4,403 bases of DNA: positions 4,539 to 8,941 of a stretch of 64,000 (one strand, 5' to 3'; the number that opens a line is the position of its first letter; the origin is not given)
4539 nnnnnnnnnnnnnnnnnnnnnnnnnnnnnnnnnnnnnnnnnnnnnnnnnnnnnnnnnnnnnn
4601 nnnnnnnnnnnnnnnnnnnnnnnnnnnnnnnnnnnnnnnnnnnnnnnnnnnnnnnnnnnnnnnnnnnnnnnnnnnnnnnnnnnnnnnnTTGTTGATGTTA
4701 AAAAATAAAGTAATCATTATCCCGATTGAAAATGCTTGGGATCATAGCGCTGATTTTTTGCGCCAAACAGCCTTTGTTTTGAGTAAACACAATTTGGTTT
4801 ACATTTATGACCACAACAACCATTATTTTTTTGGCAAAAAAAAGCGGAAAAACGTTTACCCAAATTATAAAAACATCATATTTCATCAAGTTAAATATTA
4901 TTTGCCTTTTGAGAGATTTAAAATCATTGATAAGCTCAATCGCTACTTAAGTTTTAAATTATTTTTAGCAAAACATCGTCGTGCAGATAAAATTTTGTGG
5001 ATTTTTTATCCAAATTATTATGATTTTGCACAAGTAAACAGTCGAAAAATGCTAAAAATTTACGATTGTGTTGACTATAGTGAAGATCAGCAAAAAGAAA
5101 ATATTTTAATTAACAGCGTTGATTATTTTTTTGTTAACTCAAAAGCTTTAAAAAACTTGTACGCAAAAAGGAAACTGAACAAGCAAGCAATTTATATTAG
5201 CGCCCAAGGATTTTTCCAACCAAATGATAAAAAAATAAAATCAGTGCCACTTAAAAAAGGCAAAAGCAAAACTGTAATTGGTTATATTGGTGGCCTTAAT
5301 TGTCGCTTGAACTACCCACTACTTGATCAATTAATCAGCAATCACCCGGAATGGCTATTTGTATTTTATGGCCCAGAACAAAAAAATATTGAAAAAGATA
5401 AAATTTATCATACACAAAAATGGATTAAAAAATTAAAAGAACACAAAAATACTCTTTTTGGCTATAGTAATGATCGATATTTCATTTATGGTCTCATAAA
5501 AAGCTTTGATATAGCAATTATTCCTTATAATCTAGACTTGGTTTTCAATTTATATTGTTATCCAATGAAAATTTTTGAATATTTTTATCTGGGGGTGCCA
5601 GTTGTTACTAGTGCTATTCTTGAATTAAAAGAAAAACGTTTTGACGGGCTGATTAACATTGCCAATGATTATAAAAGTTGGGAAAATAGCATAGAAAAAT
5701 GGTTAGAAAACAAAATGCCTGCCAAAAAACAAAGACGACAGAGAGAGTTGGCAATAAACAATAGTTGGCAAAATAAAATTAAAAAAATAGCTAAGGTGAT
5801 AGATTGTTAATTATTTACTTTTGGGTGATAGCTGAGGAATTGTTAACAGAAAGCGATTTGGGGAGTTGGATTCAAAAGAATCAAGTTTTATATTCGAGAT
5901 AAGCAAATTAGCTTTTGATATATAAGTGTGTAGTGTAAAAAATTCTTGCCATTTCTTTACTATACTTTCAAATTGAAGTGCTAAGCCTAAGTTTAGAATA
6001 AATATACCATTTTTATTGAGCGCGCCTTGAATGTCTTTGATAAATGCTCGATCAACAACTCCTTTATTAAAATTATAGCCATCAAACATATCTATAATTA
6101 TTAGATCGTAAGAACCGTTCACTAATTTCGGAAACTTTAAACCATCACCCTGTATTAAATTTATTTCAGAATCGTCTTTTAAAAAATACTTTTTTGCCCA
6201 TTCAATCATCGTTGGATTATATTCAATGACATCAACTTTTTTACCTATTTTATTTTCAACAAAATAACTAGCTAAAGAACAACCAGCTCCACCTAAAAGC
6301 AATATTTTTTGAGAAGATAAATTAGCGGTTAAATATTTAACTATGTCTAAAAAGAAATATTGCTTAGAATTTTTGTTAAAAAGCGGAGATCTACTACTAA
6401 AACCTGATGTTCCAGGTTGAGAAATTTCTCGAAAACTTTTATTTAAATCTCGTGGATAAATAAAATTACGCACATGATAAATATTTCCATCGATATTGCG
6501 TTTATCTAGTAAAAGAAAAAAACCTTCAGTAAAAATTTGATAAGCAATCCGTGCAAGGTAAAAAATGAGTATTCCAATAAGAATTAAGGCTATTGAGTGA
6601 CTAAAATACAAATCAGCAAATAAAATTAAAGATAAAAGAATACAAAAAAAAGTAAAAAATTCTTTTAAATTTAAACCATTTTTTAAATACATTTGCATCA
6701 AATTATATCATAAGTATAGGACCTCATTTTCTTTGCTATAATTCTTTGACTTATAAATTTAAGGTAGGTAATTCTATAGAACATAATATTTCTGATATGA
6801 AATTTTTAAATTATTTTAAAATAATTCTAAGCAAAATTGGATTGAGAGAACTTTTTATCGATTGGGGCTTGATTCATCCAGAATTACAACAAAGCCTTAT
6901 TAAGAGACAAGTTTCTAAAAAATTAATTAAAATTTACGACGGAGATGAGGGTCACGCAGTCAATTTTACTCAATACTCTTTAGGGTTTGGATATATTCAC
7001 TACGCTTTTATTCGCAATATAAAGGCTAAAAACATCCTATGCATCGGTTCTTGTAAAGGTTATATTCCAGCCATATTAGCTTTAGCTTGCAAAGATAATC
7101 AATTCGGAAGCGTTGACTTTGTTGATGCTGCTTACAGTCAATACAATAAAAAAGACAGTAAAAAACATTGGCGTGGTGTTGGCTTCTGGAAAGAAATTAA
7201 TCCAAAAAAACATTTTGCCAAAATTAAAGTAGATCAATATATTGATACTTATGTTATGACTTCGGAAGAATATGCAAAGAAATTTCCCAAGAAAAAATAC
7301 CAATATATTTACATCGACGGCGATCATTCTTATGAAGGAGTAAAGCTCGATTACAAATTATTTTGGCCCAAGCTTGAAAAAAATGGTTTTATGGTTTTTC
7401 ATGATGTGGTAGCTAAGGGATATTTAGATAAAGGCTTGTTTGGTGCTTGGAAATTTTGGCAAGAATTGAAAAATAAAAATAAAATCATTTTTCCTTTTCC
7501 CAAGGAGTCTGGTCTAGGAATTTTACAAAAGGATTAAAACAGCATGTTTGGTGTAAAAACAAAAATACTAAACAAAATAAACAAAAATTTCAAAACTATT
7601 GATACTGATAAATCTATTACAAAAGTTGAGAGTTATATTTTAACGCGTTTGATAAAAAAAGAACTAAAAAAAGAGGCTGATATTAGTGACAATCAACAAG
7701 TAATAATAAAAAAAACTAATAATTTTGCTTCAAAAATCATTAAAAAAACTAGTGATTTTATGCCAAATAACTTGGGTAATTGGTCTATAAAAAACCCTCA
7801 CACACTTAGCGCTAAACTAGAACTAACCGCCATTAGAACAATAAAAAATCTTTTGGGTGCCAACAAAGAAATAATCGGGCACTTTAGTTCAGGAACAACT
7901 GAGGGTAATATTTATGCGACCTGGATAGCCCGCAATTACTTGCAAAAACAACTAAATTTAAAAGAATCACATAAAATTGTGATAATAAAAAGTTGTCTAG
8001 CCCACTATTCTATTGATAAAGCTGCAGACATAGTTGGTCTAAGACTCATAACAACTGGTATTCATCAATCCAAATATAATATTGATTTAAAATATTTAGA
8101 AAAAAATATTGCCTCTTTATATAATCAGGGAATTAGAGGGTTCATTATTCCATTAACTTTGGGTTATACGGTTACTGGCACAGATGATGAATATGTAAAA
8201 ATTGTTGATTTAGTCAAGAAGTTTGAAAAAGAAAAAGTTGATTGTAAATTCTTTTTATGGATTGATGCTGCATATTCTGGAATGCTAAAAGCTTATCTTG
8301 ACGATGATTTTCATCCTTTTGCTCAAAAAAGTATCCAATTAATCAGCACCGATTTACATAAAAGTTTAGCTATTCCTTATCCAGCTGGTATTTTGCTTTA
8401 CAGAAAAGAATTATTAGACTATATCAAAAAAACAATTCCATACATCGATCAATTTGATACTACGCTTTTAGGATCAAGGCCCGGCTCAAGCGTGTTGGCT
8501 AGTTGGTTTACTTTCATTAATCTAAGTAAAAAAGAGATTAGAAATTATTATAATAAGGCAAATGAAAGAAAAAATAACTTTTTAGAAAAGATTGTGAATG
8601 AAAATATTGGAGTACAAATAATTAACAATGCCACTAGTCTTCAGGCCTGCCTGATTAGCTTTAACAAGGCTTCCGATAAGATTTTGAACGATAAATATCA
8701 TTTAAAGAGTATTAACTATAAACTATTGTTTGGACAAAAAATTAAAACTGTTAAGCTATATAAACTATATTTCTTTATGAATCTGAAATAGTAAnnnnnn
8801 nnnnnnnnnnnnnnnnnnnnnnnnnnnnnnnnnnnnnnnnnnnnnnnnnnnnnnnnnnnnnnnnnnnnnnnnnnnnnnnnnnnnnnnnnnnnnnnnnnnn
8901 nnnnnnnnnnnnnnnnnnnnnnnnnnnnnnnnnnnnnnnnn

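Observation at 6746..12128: PqqD-like protein, QueC-like PP-loop ATPase, PLP decarboxylase, TylF-like methyltransferase, SipW-type signal peptidase and ABC exporter in one neighbourhood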

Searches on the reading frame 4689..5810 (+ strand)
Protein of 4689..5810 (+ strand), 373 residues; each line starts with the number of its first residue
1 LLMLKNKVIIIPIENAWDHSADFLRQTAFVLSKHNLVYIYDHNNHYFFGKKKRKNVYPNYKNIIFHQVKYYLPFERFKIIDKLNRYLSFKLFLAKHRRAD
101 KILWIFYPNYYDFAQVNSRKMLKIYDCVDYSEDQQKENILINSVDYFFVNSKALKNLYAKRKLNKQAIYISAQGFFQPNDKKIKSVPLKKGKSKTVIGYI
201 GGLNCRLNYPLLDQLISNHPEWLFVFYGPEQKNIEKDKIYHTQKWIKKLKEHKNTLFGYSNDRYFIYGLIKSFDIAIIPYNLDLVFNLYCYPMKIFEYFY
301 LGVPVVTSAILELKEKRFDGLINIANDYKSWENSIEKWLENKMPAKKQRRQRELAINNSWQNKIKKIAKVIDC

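Call 4: search_protein_families(library=pfam, proteins=[window:4689-5810:+], max_evalue=0.01)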
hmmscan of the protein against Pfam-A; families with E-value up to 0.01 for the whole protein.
window:4689-5810:+ (373 aa): 2 families
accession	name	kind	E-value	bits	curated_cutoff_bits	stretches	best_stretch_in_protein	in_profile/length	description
PF00534.26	Glycos_transf_1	-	5e-08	33.1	26.4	1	186-353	7-167/172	Glycosyl transferases group 1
PF13692.12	Glyco_trans_1_4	-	2.9e-06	28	27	1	215-341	27-142/142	Glycosyl transferases group 1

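Call 5: search_protein_families(library=ncbifam, proteins=[window:4689-5810:+], max_evalue=0.01)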
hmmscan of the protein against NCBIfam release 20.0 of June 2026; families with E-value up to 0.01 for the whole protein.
window:4689-5810:+ (373 aa): 1 family
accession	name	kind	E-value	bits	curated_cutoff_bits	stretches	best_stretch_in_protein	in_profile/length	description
NF047676.1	TeichurnBiosyTuaH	equivalog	1.6e-20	73.3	550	1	134-369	149-382/384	teichuronic acid biosynthesis protein TuaH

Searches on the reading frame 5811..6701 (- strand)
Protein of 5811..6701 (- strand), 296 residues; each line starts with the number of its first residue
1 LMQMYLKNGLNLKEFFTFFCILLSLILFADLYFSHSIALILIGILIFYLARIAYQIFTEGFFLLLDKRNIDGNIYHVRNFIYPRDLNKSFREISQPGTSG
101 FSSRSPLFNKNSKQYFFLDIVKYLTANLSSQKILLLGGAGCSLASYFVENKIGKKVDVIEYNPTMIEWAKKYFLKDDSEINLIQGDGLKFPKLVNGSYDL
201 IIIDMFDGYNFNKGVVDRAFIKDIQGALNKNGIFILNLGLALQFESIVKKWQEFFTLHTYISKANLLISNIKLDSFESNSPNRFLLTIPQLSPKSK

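Call 4: search_protein_families(library=pfam, proteins=[window:5811-6701:-], max_evalue=0.01)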
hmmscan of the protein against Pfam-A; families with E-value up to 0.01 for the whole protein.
window:5811-6701:- (296 aa): 4 families
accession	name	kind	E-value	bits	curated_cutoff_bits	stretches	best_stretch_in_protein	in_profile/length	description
PF01564.23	Spermine_synth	-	2.9e-10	40.4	22.9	1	129-237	18-131/186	Spermine/spermidine synthase domain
PF13649.12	Methyltransf_25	-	3.3e-05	24.9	27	1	139-232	6-97/97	Methyltransferase domain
PF08241.18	Methyltransf_11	-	0.00075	20.5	21.2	1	140-235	7-94/95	Methyltransferase domain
PF05891.18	Methyltransf_PK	-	0.0047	16.9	27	1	117-237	42-160/218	AdoMet dependent proline di-methyltransferase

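Call 5: search_protein_families(library=ncbifam, proteins=[window:5811-6701:-], max_evalue=0.01)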
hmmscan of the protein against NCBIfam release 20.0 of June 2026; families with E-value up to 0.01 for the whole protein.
window:5811-6701:- (296 aa): 5 families
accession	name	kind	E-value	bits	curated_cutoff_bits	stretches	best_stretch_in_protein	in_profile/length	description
NF003380.0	PRK04457.1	equivalog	2.3e-19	69.4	304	1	122-245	62-188/265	polyamine aminopropyltransferase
NF002010.0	PRK00811.1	equivalog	1.4e-14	54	260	1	126-253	75-208/287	polyamine aminopropyltransferase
TIGR00417.1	speE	equivalog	6.8e-10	38.7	249.55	1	126-243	69-191/271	spermidine synthase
NF037959.1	MFS_SpdSyn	subfamily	3.8e-09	35.8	40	1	117-238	263-385/480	fused MFS/spermidine synthase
NF002956.0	PRK03612.1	equivalog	0.0031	16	472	1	126-236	296-415/522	polyamine aminopropyltransferase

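Call 78: search_protein_families(library=padloc, proteins=[window:5811-6701:-], max_evalue=0.01)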
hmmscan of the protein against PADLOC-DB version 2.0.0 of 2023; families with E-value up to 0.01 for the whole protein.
window:5811-6701:- (296 aa): 1 family
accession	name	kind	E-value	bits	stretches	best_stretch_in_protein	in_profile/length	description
PDLC04134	mad2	-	5.4e-16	56.5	1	132-261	294-423/492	mads_2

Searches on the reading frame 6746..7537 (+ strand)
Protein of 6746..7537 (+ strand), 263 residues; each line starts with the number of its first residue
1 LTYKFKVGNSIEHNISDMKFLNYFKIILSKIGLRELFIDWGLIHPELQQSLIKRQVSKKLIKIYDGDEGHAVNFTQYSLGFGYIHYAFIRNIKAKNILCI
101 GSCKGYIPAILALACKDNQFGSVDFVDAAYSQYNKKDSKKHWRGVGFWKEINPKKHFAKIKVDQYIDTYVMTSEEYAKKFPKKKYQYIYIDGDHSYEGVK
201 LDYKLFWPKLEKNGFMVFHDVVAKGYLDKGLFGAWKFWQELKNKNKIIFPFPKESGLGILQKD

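Call 4: search_protein_families(library=pfam, proteins=[window:6746-7537:+], max_evalue=0.01)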
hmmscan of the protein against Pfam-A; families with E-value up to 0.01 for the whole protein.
window:6746-7537:+ (263 aa): 1 family
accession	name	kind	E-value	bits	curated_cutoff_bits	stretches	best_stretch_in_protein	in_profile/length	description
PF13578.12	Methyltransf_24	-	2.1e-18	67.5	26.3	1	100-221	3-105/105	Methyltransferase domain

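Call 5: search_protein_families(library=ncbifam, proteins=[window:6746-7537:+], max_evalue=0.01)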
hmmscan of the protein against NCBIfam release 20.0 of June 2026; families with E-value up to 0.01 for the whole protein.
window:6746-7537:+ (263 aa): 0 families

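Call 56: search_solved_structures(query=window:6746-7537:+, max_evalue=1)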
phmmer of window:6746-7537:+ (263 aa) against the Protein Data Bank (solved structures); distinct sequences matched with E-value up to 1: 0.

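Call 78: search_protein_families(library=padloc, proteins=[window:6746-7537:+], max_evalue=0.01)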
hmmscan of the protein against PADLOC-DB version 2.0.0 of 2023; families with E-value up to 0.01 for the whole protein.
window:6746-7537:+ (263 aa): 0 families

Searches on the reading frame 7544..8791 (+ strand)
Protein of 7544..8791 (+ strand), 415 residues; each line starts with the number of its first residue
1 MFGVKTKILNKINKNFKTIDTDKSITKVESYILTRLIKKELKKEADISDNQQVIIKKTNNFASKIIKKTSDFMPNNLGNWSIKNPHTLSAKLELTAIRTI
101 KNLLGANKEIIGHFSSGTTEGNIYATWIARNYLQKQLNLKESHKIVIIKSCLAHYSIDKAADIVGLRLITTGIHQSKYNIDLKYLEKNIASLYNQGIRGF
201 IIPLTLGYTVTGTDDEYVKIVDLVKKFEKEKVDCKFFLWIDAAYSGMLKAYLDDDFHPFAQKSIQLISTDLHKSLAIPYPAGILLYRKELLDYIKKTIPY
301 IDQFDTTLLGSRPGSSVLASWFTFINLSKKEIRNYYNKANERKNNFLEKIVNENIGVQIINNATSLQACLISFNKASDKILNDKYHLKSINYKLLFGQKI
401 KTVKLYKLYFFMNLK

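Call 4: search_protein_families(library=pfam, proteins=[window:7544-8791:+], max_evalue=0.01)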
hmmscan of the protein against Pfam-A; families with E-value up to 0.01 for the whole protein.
window:7544-8791:+ (415 aa): 1 family
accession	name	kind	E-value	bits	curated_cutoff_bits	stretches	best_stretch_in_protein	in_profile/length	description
PF00282.25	Pyridoxal_deC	-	2.5e-13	49.9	27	1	89-353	77-356/375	Pyridoxal-dependent decarboxylase conserved domain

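Call 5: search_protein_families(library=ncbifam, proteins=[window:7544-8791:+], max_evalue=0.01)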
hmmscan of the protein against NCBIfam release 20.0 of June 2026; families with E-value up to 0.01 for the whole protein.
window:7544-8791:+ (415 aa): 8 families
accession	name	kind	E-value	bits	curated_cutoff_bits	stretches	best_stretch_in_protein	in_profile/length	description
NF002748.0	PRK02769.1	equivalog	2.8e-40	138.2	305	1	57-389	30-343/382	histidine decarboxylase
TIGR03812.1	tyr_de_CO2_Arch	equivalog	1.5e-32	112.9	299.4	1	57-360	27-315/375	tyrosine decarboxylase MfnA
TIGR03799.1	NOD_PanD_pyr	equivalog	1.8e-16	59.6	606.1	1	106-352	156-418/522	pyridoxal-dependent aspartate 1-decarboxylase PanP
TIGR01788.1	Glu-decarb-GAD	equivalog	5.6e-13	48.4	380.4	1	31-386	25-373/431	glutamate decarboxylase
TIGR03811.1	tyr_de_CO2_Ent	equivalog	7.1e-11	41.3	905.3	1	152-257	230-336/608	tyrosine decarboxylase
NF052646.1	DABADecarRhbB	equivalog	1.8e-10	40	900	1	95-288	141-324/491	L-2,4-diaminobutyrate decarboxylase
TIGR02539.1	SepCysS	equivalog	0.00083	18.5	365.25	1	146-338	92-273/370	O-phospho-L-seryl-tRNA:Cys-tRNA synthase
TIGR00378.1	cax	equivalog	0.0055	15.9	211.15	1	78-219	10-148/349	calcium/proton exchanger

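Call 55: search_solved_structures(query=window:7544-8791:+, max_evalue=0.001)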
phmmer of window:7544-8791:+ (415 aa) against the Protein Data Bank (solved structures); distinct sequences matched with E-value up to 0.001: 28.
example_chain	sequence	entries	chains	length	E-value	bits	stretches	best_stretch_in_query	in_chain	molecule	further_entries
7erv_A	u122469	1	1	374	4.4e-16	62.1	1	60-356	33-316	Histidine decarboxylase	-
7eru_A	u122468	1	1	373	8e-16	61.2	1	60-356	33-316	Histidine decarboxylase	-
3f9t_A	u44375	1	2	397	9.2e-16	61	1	65-359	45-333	L-tyrosine decarboxylase MfnA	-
6jy1_A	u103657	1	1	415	1e-15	60.9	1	65-359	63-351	L-tyrosine/L-aspartate decarboxylase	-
6m4y_A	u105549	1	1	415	1e-15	60.9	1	65-359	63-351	L-tyrosine/L-aspartate decarboxylase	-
6ldr_A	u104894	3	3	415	6.4e-15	58.2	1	65-359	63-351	L-tyrosine/L-aspartate decarboxylase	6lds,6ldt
8jij_A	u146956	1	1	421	1.7e-14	56.9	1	70-338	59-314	Serine decarboxylase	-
8jik_A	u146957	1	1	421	1.7e-14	56.9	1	70-338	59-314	Serine decarboxylase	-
8zpi_A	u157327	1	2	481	4.5e-12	48.9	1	71-313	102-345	Diaminobutyrate-2-oxoglutarate transaminase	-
8jg7_A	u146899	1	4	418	3.3e-11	46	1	70-348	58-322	Serine decarboxylase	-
5hsi_A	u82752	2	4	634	7.8e-08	34.9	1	152-272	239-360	Putative decarboxylase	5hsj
2okk_A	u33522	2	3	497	2e-06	30.3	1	92-291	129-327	Glutamate decarboxylase 2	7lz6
3mc6_A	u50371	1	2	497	2.5e-06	29.9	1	94-388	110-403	Sphingosine-1-phosphate lyase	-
6ebn_A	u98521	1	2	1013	3.3e-06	29.6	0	266-305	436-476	non canonical aromatic amino acid decarboxylase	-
7cwx_A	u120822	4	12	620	1.2e-05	27.7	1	153-261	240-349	Decarboxylase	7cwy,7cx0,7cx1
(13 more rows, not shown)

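Call 78: search_protein_families(library=padloc, proteins=[window:7544-8791:+], max_evalue=0.01)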
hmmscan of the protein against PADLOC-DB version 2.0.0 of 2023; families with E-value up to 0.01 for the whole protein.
window:7544-8791:+ (415 aa): 0 families
